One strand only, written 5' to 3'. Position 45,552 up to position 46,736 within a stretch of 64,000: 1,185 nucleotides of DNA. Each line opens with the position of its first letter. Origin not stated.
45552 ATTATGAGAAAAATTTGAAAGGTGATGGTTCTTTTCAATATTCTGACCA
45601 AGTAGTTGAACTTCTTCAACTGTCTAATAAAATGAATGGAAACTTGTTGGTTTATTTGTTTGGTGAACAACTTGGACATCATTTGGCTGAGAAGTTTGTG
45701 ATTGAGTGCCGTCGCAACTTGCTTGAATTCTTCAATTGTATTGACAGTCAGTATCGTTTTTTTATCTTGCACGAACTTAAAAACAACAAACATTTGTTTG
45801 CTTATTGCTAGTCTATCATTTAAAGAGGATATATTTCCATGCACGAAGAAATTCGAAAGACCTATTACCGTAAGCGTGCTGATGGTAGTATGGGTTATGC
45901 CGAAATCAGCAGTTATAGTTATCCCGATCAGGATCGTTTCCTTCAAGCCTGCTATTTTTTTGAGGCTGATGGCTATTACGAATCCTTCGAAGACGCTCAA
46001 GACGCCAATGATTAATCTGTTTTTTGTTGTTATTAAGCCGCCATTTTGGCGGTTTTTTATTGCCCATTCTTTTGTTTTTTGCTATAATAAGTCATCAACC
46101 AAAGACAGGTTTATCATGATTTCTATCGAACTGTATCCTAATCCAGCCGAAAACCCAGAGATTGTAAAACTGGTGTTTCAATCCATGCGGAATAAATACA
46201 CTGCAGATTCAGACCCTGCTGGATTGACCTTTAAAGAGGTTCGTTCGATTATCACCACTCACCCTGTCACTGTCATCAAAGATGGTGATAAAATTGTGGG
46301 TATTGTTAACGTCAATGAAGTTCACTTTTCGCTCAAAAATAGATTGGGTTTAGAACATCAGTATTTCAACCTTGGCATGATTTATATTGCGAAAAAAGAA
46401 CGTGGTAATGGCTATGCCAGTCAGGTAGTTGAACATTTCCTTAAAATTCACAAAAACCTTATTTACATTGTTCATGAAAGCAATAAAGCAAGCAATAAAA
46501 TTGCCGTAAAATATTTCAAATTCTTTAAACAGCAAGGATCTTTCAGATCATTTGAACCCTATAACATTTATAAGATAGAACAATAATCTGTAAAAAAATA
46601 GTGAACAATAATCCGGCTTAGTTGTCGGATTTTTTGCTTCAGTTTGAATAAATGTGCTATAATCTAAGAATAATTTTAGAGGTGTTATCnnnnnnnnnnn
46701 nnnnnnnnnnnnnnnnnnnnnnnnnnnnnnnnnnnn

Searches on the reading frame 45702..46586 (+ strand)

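Call 14: search_protein_families(library=pfam, proteins=[window:45702-46586:+], max_evalue=0.01)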
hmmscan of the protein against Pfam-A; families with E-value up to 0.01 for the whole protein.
window:45702-46586:+ (294 aa): 4 families
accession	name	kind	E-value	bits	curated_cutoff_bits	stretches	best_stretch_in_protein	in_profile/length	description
PF00583.31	Acetyltransf_1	-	4e-07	30.7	20.7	1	188-268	34-111/116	Acetyltransferase (GNAT) family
PF13508.13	Acetyltransf_7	-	0.00029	21.6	27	1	189-259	5-67/84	Acetyltransferase (GNAT) domain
PF13527.13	Acetyltransf_9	-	0.00089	19.7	25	1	168-249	27-100/127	Acetyltransferase (GNAT) domain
PF13302.13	Acetyltransf_3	-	0.0021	19.2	25.4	1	190-270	57-134/138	Acetyltransferase (GNAT) domain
